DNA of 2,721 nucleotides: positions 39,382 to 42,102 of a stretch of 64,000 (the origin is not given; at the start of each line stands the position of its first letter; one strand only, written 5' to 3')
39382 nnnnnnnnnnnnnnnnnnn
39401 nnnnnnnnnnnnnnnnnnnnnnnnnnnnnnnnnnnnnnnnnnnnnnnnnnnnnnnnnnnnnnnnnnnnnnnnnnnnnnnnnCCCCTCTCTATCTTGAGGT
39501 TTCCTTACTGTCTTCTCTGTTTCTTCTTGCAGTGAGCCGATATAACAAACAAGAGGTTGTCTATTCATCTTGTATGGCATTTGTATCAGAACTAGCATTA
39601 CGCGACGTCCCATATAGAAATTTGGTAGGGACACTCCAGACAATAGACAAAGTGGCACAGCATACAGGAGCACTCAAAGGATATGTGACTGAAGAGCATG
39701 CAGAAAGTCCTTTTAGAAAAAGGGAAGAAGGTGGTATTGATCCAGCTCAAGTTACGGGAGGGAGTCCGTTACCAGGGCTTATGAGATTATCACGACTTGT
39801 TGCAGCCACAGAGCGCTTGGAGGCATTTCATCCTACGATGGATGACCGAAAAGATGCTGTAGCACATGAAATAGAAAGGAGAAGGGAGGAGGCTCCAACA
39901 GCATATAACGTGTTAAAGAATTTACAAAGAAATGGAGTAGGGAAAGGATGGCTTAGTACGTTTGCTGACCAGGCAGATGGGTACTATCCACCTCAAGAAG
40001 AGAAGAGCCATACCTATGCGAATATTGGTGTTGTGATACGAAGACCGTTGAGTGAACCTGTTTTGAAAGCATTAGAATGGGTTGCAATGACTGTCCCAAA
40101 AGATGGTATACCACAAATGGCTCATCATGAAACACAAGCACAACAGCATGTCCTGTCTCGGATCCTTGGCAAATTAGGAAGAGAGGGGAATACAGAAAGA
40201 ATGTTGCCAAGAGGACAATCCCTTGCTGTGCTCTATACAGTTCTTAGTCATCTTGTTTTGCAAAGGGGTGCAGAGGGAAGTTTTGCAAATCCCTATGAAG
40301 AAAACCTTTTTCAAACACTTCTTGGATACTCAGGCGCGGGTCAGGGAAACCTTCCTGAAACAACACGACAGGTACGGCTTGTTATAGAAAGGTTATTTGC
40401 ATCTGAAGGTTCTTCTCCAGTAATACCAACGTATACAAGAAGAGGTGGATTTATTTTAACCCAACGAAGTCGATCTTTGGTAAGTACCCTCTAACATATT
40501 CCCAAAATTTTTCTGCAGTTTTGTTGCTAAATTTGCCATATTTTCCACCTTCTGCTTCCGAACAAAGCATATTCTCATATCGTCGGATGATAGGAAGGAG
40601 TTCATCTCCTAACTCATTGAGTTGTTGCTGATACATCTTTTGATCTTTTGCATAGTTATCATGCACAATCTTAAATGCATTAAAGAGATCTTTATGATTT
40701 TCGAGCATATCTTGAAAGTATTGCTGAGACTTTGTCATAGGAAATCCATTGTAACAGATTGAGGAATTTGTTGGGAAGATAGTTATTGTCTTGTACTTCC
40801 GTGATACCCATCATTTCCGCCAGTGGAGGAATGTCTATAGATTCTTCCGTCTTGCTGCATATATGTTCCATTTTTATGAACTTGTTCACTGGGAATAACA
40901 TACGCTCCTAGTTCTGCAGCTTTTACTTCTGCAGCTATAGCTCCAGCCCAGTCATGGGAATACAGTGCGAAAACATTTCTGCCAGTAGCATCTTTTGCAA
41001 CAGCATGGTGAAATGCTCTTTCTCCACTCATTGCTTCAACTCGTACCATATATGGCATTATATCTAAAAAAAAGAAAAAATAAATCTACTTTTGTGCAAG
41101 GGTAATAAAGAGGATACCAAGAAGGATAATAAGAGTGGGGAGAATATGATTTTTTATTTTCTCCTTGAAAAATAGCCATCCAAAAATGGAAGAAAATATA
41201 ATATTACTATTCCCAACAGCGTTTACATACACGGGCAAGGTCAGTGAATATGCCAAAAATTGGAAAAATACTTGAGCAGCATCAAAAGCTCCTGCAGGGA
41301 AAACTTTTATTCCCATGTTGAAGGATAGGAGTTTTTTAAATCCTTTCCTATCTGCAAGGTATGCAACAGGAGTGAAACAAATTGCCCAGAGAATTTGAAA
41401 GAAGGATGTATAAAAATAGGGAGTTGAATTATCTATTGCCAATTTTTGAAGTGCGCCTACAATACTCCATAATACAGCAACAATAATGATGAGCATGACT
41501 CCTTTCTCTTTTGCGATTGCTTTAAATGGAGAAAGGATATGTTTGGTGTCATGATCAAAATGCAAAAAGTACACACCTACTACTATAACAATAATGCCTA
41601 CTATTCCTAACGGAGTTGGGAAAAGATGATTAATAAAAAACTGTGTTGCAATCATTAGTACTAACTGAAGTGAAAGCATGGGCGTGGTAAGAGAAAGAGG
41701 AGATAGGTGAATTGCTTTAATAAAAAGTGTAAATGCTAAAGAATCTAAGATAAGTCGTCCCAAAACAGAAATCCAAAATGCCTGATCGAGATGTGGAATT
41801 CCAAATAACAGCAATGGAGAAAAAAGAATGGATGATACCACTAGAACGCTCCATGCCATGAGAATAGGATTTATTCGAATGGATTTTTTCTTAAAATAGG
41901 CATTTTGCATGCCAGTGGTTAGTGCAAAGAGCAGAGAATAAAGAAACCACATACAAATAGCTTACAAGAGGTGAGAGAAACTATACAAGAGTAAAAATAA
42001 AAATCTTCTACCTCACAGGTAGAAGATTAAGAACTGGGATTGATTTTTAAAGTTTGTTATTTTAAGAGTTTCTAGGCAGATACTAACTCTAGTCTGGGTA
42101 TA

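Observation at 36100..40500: Second high-GC island: Arg-rich mini-proteins (one frameshifted), a metallophosphoesterase and four unknown proteins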

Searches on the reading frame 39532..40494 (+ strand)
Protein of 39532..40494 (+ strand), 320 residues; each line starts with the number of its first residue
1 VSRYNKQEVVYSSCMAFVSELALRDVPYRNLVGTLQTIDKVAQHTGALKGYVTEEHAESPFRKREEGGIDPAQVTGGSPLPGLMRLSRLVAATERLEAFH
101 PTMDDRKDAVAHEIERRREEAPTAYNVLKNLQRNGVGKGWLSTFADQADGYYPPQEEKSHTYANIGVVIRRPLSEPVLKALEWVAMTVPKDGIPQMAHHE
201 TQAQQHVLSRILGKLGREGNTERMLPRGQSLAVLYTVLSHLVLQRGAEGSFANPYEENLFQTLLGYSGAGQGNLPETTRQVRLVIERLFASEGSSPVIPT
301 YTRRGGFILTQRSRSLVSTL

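Call 11: search_protein_families(library=pfam, proteins=[window:39532-40494:+], max_evalue=1)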
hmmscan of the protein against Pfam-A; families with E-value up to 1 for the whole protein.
window:39532-40494:+ (320 aa): 0 families

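Call 12: search_protein_families(library=padloc, proteins=[window:39532-40494:+], max_evalue=1)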
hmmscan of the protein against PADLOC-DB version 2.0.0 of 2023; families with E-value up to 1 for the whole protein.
window:39532-40494:+ (320 aa): 0 families

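Call 13: search_protein_families(library=phrogs, proteins=[window:39532-40494:+], max_evalue=1)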
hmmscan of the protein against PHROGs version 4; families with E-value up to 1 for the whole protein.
window:39532-40494:+ (320 aa): 1 family
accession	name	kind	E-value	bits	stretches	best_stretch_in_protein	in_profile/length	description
phrog_4220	-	unknown function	0.37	12.1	0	111-136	23-48/79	-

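Call 24: find_homologous_proteins(query=window:39574-40491:+, max_evalue=0.01)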
Query window:39574-40491:+ (306 aa): 1 proteins with E <= 0.01 among 2629 candidates.
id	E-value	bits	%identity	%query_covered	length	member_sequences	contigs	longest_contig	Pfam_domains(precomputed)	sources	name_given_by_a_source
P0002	2.0e-199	679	100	100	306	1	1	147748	-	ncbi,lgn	-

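Call 29: search_protein_families(library=ncbifam, proteins=[window:39574-40494:+], max_evalue=1)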
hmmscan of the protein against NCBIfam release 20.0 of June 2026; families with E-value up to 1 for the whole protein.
window:39574-40494:+ (306 aa): 0 families

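Call 40: search_protein_representatives(protein=window:39574-40491:+)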
Query: 306 residues. Proteins with E-value up to 0.001 (for the whole library): 1; up to 1e-10: 1; up to 1e-30: 1. The best 1 are listed.
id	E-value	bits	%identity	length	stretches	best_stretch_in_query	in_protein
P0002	6.5e-200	678.8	100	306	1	1-306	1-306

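Call 49: search_dna_similar(query=window:39574-40491:+, collection=phages, mode=protein, max_evalue=0.1, max_rows=10)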
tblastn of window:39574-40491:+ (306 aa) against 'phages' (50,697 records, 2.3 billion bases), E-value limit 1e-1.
No match.

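Call 63: find_related_loci(query=window:39574-40491:+, collection=viral_contigs, flank=6000)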
Query window:39574-40491:+ (306 aa) in viral_contigs; peptide patterns used: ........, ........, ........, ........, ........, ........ (x = any residue, [..] = any of these).
6 stretches matched a pattern, but none encodes a relative of the query by tblastn (E <= 1e-3).

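Call 64: predict_structure(protein=window:39574-40491:+)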
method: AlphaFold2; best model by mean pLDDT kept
length: 306 residues; sequences in the alignment: 1
mean_pLDDT: 37.1   pTM: 0.28
mean pLDDT of the five models: 37.1, 35.4, 33.3, 32.3, 31.1
residues with pLDDT >= 90: 0; 70-90: 0; 50-70: 38; < 50: 268
segments of 3 or more residues with pLDDT < 50: 1-94, 121-166, 170-222, 224-226, 228-233, 239-241, 250-306
pLDDT, mean of each block of 10 residues (from residue 1): 26 35 36 29 29 31 28 28 34 48 55 55 39 32 33 37 48 37 31 38 32 36 48 50 50 37 36 34 32 34 29
secondary structure, 60 per line:
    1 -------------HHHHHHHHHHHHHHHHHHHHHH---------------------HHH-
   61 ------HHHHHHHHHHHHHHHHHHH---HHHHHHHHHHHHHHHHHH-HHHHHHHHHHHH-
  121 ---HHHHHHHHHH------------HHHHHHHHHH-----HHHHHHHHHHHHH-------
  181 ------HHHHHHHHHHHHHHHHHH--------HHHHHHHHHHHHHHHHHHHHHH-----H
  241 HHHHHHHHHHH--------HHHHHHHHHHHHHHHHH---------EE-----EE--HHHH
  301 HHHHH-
elements in order: H14-35 H67-85 H89-106 H108-119 H124-133 H146-155 H161-173 H187-204 H213-234 H240-251 H260-276 H297-305

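Call 73: search_dna_similar(query=window:39574-40491:+, collection=plasmids, mode=protein, max_evalue=0.1, max_rows=10)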
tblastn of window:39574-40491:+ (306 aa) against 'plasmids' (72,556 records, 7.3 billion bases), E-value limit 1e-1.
No match.

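Call 83: search_solved_structures(query=window:39574-40491:+, max_evalue=10)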
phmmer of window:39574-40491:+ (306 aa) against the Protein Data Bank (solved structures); distinct sequences matched with E-value up to 10: 11.
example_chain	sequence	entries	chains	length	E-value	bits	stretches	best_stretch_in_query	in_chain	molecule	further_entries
6een_D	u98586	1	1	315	2.8e-06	30.1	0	41-83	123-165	Designer Pentatricopeptide Protein dPPR10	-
6een_B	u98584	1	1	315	0.0003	23.5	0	41-84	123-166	Designer Pentatricopeptide Protein dPPR10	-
4wsl_A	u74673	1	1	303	0.00051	22.7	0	41-83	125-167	Pentatricopeptide repeat protein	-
6een_C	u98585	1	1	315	0.006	19.2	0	41-83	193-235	Designer Pentatricopeptide Protein dPPR10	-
6een_A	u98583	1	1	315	0.0063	19.1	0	41-84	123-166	Designer Pentatricopeptide Protein dPPR10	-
5orm_A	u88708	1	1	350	0.031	16.8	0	41-84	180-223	cPPR-Telo1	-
5orq_A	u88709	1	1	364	0.033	16.7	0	41-84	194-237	cPPR-Telo1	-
4pjr_A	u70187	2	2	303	0.056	16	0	41-84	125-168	Pentatricopeptide repeat protein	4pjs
4ozs_A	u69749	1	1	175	0.079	15.5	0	41-82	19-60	Alpha solenoid protein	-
4wn4_A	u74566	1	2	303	0.2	14.2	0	41-83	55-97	Pentatricopeptide repeat protein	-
4pjq_A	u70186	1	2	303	0.26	13.8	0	41-83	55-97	Pentatricopeptide repeat protein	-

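Call 85: search_solved_structures(query=window:39574-40491:+, max_evalue=0.001, show_alignments=2)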
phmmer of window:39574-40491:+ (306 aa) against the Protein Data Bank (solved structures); distinct sequences matched with E-value up to 0.001: 3.
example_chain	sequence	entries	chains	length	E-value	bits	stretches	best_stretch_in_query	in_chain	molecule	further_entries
6een_D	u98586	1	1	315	2.8e-06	30.1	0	41-83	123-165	Designer Pentatricopeptide Protein dPPR10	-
6een_B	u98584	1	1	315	0.0003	23.5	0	41-84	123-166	Designer Pentatricopeptide Protein dPPR10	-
4wsl_A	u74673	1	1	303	0.00051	22.7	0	41-83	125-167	Pentatricopeptide repeat protein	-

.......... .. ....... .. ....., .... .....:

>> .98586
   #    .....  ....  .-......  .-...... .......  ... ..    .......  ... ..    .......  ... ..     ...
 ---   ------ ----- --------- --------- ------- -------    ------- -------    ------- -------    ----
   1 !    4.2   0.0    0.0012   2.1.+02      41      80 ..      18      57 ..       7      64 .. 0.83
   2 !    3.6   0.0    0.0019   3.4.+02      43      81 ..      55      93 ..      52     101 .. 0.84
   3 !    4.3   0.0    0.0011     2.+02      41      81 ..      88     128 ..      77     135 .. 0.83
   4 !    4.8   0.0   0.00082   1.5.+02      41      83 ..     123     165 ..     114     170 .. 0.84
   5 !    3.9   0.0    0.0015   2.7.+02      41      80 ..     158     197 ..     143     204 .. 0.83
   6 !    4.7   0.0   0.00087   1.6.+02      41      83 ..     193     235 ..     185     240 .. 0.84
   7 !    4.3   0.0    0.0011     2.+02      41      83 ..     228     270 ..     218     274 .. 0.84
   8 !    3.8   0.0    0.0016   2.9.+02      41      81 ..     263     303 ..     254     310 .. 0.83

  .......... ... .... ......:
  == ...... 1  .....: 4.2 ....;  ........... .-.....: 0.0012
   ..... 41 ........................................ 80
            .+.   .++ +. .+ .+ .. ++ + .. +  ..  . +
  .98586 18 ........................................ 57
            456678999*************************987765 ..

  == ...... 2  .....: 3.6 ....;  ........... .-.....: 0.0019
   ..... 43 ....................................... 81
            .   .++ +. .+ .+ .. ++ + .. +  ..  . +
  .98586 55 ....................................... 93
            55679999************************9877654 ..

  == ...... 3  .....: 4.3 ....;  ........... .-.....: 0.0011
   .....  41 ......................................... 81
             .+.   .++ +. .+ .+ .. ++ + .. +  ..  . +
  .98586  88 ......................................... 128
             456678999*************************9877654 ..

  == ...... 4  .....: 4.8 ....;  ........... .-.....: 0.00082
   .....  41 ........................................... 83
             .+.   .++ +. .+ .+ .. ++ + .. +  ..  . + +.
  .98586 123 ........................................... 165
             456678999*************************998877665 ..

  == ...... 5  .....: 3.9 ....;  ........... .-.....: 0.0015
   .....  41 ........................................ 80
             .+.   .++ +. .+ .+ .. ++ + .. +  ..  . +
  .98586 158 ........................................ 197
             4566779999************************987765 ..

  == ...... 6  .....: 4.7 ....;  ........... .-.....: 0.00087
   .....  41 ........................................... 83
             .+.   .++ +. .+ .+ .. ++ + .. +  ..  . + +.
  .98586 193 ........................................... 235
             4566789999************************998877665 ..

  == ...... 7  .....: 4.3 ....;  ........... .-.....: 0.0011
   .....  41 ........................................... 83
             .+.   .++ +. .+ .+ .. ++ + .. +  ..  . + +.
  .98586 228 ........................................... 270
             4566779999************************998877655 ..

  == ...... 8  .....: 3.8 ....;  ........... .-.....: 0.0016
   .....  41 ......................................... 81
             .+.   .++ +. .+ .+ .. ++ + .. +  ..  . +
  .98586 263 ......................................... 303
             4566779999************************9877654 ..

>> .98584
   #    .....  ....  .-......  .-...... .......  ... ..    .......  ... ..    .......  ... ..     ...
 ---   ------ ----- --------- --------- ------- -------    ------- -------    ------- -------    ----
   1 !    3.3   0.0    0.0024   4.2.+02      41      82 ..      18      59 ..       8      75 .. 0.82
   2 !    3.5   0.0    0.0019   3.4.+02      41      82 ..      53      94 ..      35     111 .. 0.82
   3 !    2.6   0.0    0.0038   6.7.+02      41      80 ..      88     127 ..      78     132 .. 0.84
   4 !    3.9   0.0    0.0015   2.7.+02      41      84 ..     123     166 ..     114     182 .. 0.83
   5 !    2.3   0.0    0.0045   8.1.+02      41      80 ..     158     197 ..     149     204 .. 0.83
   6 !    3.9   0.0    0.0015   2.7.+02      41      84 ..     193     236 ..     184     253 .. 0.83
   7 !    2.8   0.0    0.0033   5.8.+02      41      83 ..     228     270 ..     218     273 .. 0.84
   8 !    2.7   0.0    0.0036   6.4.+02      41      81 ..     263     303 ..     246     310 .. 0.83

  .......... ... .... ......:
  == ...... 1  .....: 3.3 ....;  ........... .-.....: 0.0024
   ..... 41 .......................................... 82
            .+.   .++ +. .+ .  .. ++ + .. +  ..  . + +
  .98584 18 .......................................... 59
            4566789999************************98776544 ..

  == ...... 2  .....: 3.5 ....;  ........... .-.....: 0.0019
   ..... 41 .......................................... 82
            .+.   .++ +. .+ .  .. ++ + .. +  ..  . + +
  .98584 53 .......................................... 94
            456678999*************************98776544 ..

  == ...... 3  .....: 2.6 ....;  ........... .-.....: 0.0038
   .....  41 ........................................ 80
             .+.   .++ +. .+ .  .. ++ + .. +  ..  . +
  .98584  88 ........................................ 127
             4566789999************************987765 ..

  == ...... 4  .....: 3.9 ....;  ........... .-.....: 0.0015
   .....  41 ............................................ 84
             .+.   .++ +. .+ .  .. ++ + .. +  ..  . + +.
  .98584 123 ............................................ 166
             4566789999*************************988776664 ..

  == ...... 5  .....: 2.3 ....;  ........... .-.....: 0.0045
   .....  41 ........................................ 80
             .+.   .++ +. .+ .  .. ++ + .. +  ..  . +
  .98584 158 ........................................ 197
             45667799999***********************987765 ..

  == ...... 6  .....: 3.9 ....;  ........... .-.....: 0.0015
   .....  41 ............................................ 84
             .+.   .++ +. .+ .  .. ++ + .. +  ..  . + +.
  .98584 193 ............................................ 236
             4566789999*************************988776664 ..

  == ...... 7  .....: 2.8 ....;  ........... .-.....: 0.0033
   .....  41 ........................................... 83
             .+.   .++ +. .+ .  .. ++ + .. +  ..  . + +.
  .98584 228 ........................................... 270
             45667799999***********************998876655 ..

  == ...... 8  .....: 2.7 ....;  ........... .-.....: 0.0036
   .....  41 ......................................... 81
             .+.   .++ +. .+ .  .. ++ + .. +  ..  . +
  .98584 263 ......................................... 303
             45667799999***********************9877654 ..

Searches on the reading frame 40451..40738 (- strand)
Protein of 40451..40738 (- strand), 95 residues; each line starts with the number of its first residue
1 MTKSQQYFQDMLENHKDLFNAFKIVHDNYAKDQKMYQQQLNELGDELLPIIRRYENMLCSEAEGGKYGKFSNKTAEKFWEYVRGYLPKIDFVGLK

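Call 11: search_protein_families(library=pfam, proteins=[window:40451-40738:-], max_evalue=1)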
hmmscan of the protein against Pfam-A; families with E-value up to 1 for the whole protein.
window:40451-40738:- (95 aa): 1 family
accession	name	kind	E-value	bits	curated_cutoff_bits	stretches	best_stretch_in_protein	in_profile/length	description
PF24235.1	RHG29_45_N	-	0.048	14.4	27.7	1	2-58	5-58/108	Rho GTPase-activating protein 29/45 N-terminal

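Call 12: search_protein_families(library=padloc, proteins=[window:40451-40738:-], max_evalue=1)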
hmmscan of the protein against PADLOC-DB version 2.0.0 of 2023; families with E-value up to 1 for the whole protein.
window:40451-40738:- (95 aa): 2 families
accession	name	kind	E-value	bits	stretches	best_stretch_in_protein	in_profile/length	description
PDLC04237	PDC-M01A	-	0.0035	13.9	1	6-53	532-579/586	-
PDLC00963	Cas7b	-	0.014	13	1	2-51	152-201/286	"CRISPR-associated protein Cas7/Csh2, subtype I-B/HMARI"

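Call 13: search_protein_families(library=phrogs, proteins=[window:40451-40738:-], max_evalue=1)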
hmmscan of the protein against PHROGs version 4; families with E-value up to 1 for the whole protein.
window:40451-40738:- (95 aa): 2 families
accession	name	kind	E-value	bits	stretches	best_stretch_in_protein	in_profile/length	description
phrog_30829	-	unknown function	0.028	15.4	1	8-81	11-80/175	-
phrog_5895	-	unknown function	0.5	11.1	0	74-95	156-177/203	-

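Call 29: search_protein_families(library=ncbifam, proteins=[window:40451-40738:-], max_evalue=1)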
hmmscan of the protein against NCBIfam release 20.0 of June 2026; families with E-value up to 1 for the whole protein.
window:40451-40738:- (95 aa): 2 families
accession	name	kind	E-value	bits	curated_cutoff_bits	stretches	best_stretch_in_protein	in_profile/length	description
TIGR02590.1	cas_Csh2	exception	0.053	13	171.55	1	2-51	152-201/286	type I-B CRISPR-associated protein Cas7/Csh2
NF049988.1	MGlcDAGSynMgs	equivalog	0.11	11.8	400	1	48-77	314-343/398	alpha-monoglucosyldiacylglycerol synthase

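Call 52: find_related_loci(query=A2, collection=metagenome_contigs, flank=10000)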
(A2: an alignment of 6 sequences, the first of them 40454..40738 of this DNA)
Query A2 (95 aa) in metagenome_contigs; peptide patterns used: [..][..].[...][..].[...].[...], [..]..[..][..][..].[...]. (x = any residue, [..] = any of these).
464 stretches matched a pattern; 69 encode a relative of the query (tblastn E <= 1e-3); 69 distinct loci.
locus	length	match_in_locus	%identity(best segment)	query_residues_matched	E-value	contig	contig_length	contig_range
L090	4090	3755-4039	82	1-95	1e-50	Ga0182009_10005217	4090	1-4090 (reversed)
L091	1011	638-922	75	1-95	4e-53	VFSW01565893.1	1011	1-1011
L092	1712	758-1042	77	1-95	2e-51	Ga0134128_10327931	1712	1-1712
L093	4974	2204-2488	79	1-95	6e-49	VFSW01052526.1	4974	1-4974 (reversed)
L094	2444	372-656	72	1-95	1e-45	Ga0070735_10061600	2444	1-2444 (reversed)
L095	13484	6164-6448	69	1-95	9e-43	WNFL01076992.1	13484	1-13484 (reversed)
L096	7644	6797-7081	66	1-95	1e-40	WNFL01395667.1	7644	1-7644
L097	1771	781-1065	63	1-95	8e-41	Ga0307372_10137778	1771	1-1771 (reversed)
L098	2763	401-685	63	1-95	4e-40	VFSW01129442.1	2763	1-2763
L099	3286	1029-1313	64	1-95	5e-38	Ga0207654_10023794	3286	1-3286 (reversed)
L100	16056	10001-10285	60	1-95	7e-38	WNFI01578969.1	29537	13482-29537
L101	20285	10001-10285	59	1-95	4e-37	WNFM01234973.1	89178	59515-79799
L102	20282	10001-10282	59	2-95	2e-36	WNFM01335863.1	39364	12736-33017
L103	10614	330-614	58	1-95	2e-36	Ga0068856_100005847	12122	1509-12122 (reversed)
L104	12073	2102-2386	58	1-95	2e-36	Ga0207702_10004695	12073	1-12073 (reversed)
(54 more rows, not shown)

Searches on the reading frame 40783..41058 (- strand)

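Call 11: search_protein_families(library=pfam, proteins=[window:40783-41058:-], max_evalue=1)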
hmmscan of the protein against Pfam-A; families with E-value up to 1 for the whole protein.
window:40783-41058:- (91 aa): 0 families

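Call 12: search_protein_families(library=padloc, proteins=[window:40783-41058:-], max_evalue=1)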
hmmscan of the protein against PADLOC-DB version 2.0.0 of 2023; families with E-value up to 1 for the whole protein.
window:40783-41058:- (91 aa): 0 families

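Call 13: search_protein_families(library=phrogs, proteins=[window:40783-41058:-], max_evalue=1)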
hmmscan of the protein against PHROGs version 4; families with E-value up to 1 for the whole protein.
window:40783-41058:- (91 aa): 0 families

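Call 29: search_protein_families(library=ncbifam, proteins=[window:40783-41058:-], max_evalue=1)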
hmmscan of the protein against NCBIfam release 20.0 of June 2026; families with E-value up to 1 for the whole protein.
window:40783-41058:- (91 aa): 1 family
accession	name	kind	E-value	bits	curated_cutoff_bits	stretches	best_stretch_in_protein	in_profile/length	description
NF002012.0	PRK00819.1-1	equivalog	0.09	12.6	233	1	10-67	121-173/184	RNA 2'-phosphotransferase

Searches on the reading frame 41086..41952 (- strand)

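Call 41: search_protein_families(library=pfam, proteins=[window:41086-41952:-], max_evalue=0.01)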
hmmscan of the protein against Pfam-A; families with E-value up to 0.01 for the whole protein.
window:41086-41952:- (288 aa): 1 family
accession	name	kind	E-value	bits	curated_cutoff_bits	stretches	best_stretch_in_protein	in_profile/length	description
PF00892.27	EamA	-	1.7e-18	67.6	28.2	2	150-284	2-134/135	EamA-like transporter family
